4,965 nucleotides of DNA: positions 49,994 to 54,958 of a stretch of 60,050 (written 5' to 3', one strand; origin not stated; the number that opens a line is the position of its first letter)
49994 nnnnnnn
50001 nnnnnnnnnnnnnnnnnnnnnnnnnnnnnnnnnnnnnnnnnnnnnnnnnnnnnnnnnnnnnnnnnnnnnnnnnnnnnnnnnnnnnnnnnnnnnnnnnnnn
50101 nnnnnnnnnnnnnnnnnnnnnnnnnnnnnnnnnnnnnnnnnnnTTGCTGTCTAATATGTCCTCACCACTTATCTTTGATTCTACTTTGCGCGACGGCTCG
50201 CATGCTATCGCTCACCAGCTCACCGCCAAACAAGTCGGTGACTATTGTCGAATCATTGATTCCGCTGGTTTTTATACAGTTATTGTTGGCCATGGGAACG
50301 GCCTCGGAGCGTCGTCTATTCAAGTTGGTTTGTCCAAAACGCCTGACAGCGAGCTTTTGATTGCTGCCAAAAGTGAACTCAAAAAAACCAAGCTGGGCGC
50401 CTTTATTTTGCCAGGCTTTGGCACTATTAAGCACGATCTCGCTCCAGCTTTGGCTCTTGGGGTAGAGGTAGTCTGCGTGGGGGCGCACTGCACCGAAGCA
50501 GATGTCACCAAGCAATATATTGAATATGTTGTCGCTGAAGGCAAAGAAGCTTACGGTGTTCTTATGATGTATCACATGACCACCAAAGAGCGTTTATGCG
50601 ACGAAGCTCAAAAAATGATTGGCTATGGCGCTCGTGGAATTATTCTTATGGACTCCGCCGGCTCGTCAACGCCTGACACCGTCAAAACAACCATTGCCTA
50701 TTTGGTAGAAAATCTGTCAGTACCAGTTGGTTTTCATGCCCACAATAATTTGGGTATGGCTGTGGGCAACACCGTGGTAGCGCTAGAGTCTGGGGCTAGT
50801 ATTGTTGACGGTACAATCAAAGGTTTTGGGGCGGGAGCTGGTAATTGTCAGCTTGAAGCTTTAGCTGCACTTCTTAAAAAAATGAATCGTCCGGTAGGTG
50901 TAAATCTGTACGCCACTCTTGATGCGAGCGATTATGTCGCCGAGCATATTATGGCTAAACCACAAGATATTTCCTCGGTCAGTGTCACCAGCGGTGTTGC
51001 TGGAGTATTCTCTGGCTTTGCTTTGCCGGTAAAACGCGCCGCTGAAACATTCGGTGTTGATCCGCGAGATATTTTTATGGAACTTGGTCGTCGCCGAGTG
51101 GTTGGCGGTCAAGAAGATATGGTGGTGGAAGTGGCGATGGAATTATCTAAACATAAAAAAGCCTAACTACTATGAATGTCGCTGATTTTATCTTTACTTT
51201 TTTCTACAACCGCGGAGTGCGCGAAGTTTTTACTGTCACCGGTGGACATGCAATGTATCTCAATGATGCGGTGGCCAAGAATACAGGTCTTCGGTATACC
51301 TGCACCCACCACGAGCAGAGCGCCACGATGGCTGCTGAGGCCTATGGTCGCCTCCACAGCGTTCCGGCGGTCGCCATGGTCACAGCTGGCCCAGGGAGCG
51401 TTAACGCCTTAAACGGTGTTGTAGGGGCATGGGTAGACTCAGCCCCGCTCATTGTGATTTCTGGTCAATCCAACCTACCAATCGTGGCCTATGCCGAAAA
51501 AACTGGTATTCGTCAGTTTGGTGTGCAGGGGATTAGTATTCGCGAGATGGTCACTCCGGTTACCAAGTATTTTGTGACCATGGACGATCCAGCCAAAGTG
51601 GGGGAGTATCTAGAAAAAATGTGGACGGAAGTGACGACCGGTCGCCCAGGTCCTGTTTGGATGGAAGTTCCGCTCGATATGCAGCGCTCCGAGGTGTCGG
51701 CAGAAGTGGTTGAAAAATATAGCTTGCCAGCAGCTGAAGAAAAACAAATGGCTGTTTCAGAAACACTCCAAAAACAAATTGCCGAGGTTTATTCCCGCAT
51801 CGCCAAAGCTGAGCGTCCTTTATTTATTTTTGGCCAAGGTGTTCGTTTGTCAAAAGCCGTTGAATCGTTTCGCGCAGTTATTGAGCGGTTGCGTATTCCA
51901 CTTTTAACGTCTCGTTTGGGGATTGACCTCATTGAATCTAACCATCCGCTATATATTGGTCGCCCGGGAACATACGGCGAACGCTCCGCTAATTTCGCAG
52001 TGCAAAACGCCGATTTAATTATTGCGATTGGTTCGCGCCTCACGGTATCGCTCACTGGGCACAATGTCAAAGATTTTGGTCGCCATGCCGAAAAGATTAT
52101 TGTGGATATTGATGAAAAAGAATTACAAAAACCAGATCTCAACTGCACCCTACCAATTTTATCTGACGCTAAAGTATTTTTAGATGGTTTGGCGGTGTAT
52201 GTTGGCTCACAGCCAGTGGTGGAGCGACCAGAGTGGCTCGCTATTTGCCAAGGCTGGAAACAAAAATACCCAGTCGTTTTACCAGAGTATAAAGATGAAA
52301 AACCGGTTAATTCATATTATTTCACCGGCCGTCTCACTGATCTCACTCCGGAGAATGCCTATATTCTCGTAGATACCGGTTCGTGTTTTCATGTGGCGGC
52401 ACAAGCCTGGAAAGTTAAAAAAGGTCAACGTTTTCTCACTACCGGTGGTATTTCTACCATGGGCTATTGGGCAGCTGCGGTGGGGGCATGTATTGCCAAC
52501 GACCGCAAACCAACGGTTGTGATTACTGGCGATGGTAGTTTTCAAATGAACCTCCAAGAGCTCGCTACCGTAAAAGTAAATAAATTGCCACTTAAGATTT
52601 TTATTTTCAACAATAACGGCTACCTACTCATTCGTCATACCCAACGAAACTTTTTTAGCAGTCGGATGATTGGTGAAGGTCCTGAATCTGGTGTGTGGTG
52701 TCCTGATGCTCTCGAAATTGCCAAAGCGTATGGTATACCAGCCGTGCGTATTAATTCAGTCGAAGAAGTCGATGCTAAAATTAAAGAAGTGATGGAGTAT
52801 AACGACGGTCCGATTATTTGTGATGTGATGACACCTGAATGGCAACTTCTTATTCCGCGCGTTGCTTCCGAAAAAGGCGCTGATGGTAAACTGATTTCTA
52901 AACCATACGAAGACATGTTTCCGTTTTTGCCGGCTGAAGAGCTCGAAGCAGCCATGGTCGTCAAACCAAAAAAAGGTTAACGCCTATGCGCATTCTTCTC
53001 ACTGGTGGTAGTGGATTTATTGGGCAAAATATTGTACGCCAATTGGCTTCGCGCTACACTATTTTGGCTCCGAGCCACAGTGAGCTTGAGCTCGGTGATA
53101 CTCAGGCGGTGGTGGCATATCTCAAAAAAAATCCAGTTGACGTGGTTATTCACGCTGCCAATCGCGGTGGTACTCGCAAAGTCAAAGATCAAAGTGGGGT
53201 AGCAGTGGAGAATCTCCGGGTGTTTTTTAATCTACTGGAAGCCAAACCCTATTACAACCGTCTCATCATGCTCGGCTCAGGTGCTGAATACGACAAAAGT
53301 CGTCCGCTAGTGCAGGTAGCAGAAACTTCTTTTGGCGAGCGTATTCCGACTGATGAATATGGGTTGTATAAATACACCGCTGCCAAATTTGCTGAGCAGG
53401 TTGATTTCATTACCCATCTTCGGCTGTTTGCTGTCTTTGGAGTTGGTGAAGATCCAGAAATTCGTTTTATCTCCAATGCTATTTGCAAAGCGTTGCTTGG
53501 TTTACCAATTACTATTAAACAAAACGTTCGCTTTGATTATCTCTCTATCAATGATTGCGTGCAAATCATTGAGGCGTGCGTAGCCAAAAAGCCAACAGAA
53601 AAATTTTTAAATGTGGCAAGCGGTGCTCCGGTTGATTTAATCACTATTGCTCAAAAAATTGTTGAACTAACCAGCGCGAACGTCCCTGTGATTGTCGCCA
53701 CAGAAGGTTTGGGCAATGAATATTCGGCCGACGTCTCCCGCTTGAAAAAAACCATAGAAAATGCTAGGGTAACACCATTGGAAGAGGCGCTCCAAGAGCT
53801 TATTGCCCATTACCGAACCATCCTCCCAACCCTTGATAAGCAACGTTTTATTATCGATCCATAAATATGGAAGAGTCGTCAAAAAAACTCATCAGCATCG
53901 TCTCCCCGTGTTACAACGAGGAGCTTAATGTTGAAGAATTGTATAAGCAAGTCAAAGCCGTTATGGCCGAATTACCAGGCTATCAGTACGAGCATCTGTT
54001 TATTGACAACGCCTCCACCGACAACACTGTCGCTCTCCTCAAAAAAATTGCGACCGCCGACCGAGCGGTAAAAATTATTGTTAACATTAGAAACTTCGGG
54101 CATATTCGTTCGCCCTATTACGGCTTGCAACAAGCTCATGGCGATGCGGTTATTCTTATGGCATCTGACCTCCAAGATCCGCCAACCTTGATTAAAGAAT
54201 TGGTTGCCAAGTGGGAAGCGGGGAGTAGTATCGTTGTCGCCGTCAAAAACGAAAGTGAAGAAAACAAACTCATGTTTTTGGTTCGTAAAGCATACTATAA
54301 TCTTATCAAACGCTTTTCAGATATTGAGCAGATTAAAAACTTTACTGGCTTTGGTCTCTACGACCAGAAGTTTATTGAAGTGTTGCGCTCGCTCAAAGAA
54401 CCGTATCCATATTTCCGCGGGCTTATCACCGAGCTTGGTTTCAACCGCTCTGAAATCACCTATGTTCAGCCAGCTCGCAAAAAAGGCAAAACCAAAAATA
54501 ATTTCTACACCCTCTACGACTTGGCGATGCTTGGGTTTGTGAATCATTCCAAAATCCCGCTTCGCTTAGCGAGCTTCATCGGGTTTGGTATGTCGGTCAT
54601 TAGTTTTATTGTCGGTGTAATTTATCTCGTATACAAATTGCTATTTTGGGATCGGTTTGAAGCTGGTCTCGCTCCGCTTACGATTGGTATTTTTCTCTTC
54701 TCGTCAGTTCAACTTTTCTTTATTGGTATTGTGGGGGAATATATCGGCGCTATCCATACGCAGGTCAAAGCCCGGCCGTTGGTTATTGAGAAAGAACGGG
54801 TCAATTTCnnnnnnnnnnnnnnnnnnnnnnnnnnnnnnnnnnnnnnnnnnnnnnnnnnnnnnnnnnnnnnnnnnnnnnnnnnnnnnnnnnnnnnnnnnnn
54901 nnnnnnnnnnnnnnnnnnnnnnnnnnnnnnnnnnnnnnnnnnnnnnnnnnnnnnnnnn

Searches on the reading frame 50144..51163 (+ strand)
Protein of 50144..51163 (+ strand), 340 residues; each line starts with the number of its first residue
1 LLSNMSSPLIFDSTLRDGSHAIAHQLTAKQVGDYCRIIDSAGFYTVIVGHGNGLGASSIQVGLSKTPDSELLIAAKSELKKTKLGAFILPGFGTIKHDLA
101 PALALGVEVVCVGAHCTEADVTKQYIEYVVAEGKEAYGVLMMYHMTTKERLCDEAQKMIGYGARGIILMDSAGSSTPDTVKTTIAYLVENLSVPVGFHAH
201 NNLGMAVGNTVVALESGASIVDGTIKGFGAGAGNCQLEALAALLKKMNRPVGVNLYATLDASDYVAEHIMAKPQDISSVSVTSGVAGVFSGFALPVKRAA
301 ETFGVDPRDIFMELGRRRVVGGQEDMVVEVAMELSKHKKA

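Call 37: search_protein_families(library=ncbifam, proteins=[window:50144-51163:+], max_evalue=0.00001)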
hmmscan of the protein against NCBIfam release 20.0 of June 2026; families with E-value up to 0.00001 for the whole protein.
window:50144-51163:+ (340 aa): 29 families (the best 25 are shown)
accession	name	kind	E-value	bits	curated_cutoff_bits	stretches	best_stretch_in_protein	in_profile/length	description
NF006049.0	PRK08195.1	subfamily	6e-120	400.4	229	1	4-339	4-340/344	4-hyroxy-2-oxovalerate/4-hydroxy-2-oxopentanoic acid aldolase,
TIGR03217.1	4OH_2_O_val_ald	equivalog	3.7e-107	358.4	286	1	9-337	4-333/334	4-hydroxy-2-oxovalerate aldolase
NF002085.0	PRK00915.1-2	subfamily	6.9e-21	74.6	517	1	6-248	12-253/504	2-isopropylmalate synthase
TIGR02660.1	nifV_homocitr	equivalog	3.9e-20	72.4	462.9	1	148-267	141-261/365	homocitrate synthase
TIGR02090.1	LEU1_arch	subfamily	8.8e-19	67.8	484.75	1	10-265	3-258/363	isopropylmalate/citramalate/homocitrate synthases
NF002086.0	PRK00915.1-3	equivalog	1.1e-18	67.1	532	1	149-247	151-253/516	2-isopropylmalate synthase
NF002084.0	PRK00915.1-1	equivalog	1.4e-18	66.8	748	1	146-253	146-257/523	2-isopropylmalate synthase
TIGR00973.1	leuA_bact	equivalog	2.6e-17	62.5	598.7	1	146-248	143-249/494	2-isopropylmalate synthase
NF006761.0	PRK09282.1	domain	1.6e-16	59.9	402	1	10-272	6-276/591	pyruvate carboxylase subunit B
NF002087.0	PRK00915.1-4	equivalog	1.9e-16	59.7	729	1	148-246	150-252/516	2-isopropylmalate synthase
TIGR02146.1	LysS_fung_arch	equivalog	2.2e-16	60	413.55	1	162-248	152-239/344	homocitrate synthase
NF002088.0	PRK00915.1-5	equivalog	1.9e-15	56.4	697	1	148-244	147-247/514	2-isopropylmalate synthase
NF041069.1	IPMS_Sufob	equivalog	3.6e-15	56.1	600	1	10-267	3-262/371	isopropylmalate synthase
TIGR00977.1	citramal_synth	equivalog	1.9e-14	52.9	450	1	162-273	167-282/526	citramalate synthase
NF008985.0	PRK12331.1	equivalog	2.8e-14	52.7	718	1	11-267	7-272/465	oxaloacetate decarboxylase subunit alpha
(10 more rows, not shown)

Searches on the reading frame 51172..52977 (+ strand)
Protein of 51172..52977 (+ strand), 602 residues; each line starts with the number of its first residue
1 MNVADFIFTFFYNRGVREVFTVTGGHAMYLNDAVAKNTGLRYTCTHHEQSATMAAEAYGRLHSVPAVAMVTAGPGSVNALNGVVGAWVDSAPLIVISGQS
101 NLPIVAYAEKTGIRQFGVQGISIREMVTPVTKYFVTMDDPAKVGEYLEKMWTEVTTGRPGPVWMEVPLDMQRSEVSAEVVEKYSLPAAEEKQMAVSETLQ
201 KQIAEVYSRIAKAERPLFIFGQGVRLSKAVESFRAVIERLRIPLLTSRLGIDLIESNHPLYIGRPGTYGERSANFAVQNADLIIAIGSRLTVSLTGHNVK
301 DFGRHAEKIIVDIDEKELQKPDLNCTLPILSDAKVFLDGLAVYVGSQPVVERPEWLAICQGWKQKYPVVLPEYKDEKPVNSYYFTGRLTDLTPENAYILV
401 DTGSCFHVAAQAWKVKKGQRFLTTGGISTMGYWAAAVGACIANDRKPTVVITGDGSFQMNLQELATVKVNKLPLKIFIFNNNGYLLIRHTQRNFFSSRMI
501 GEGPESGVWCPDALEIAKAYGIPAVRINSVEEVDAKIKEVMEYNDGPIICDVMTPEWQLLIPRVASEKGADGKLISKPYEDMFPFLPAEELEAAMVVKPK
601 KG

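Call 37: search_protein_families(library=ncbifam, proteins=[window:51172-52977:+], max_evalue=0.00001)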
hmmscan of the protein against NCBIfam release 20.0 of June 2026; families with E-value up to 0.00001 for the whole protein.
window:51172-52977:+ (602 aa): 51 families (the best 25 are shown)
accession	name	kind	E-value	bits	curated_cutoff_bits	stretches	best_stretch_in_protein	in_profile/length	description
TIGR00118.1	acolac_lg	equivalog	1.3e-104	350.7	538.35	1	2-569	2-549/557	biosynthetic-type acetolactate synthase large subunit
NF004710.0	PRK06048.1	equivalog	2.8e-97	326.5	976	1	1-564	8-547/561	acetolactate synthase large subunit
NF006524.0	PRK08978.1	equivalog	2.5e-94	316.5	738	1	1-566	1-536/548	acetolactate synthase 2 catalytic subunit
NF005228.0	PRK06725.1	equivalog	2.5e-94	316.5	991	1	4-579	19-569/571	acetolactate synthase large subunit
NF005824.0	PRK07710.1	equivalog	6.8e-92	308.6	976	1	9-570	25-564/573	acetolactate synthase large subunit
NF006016.1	PRK08155.1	equivalog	3.1e-90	303.2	870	1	2-564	4-542/554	acetolactate synthase large subunit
NF004919.0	PRK06276.1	equivalog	9.8e-90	301.5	866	1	2-554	2-538/582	acetolactate synthase large subunit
NF005860.0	PRK07789.1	equivalog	5.4e-89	299.2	881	1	13-571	46-595/615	acetolactate synthase large subunit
NF005584.0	PRK07282.1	equivalog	5.2e-86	289.4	970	1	5-569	14-555/566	acetolactate synthase large subunit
NF005651.0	PRK07418.1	subfamily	5e-85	285.9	942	1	11-568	29-573/617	acetolactate synthase large subunit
NF006319.0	PRK08527.1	equivalog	9.5e-82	275.2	905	1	2-566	5-550/565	acetolactate synthase large subunit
NF006581.0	PRK09107.1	equivalog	3.8e-79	266.6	974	1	2-577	12-576/595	acetolactate synthase 3 large subunit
NF005058.0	PRK06466.1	equivalog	3.4e-77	260.2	951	1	4-560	7-553/574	acetolactate synthase 3 large subunit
NF005409.0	PRK06965.1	equivalog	4.9e-74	249.8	1035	1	7-574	27-581/587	acetolactate synthase 3 catalytic subunit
NF006052.0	PRK08199.1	subfamily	1.5e-73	248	539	1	6-554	13-537/559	thiamine pyrophosphate protein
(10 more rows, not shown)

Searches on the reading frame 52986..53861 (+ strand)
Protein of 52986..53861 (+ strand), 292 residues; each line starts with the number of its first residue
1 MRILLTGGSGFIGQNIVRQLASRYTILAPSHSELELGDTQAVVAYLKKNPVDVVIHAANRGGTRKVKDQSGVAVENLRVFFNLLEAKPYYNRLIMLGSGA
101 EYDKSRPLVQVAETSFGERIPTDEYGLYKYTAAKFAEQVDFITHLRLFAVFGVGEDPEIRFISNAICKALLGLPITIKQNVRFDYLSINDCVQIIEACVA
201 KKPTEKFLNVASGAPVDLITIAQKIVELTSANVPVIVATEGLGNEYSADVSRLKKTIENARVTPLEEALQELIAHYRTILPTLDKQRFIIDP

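Call 37: search_protein_families(library=ncbifam, proteins=[window:52986-53861:+], max_evalue=0.00001)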
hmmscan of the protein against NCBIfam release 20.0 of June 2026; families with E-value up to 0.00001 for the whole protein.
window:52986-53861:+ (292 aa): 5 families
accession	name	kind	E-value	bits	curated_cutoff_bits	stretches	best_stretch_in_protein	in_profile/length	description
NF047922.1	GDPFucSynFcl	equivalog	8.4e-12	45.2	500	1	2-107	4-114/308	GDP-L-fucose synthase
TIGR01181.1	dTDP_gluc_dehyt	equivalog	4.5e-11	42.4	365.1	0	160-277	190-312/321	dTDP-glucose 4,6-dehydratase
TIGR02197.1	heptose_epim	equivalog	6.1e-11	42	274.6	0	43-277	56-314/316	ADP-glyceromanno-heptose 6-epimerase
TIGR01777.1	yfcH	hypoth_equivalog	2e-06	27.6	207.35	0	3-58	1-65/292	TIGR01777 family oxidoreductase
NF047837.1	UDPAcbARedWbcJ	equivalog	9.4e-06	24.8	500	0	1-243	1-229/372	UDP-2-acetamido-2,6-beta-L-arabino-hexul-4-ose reductase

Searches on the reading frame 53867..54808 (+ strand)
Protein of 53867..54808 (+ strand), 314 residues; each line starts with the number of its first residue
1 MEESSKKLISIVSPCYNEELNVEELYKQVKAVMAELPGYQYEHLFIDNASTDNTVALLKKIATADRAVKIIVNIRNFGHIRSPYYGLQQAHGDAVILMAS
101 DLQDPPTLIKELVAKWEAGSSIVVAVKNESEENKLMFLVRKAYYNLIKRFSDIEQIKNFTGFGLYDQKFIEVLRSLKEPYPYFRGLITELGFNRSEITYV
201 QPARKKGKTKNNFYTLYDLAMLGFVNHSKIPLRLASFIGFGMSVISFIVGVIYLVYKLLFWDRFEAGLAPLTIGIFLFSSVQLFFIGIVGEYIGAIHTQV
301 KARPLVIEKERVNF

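Call 37: search_protein_families(library=ncbifam, proteins=[window:53867-54808:+], max_evalue=0.00001)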
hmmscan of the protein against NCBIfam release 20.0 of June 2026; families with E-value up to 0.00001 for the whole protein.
window:53867-54808:+ (314 aa): 8 families
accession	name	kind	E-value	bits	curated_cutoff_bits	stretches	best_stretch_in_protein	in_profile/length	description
NF047588.1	GlcsyltransPgfSStrep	equivalog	3.4e-58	197.3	500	1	9-307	3-301/308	glycosyltransferase PgfS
NF007986.1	PRK10714.1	equivalog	6.1e-35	120.7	529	1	7-305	6-305/316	undecaprenyl-phosphate 4-deoxy-4-formamido-L-arabinose transferase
TIGR03937.1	PgaC_IcaA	equivalog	4.8e-10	39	422.3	1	3-101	41-135/407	poly-beta-1,6-N-acetyl-D-glucosamine synthase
NF047683.1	TeichurnBiosyTuaG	equivalog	5.1e-09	36.1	400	1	5-102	4-97/252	teichuronic acid biosynthesis protein TuaG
NF041875.1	EPS_EpsD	equivalog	2.3e-08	33.8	370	1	9-125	1-113/325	exopolysaccharide biosynthesis glycosyltransferase EpsD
TIGR04283.1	glyco_like_mftF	equivalog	6.9e-07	29.1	182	1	9-151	1-132/221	TIGR04283 family arsenosugar biosynthesis glycosyltransferase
NF010496.0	PRK13915.1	equivalog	3.5e-06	26.3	262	1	5-114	29-140/307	glucosyl-3-phosphoglycerate synthase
NF007482.0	PRK10073.1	equivalog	8.1e-06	25.1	423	0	4-113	3-107/334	glycosyltransferase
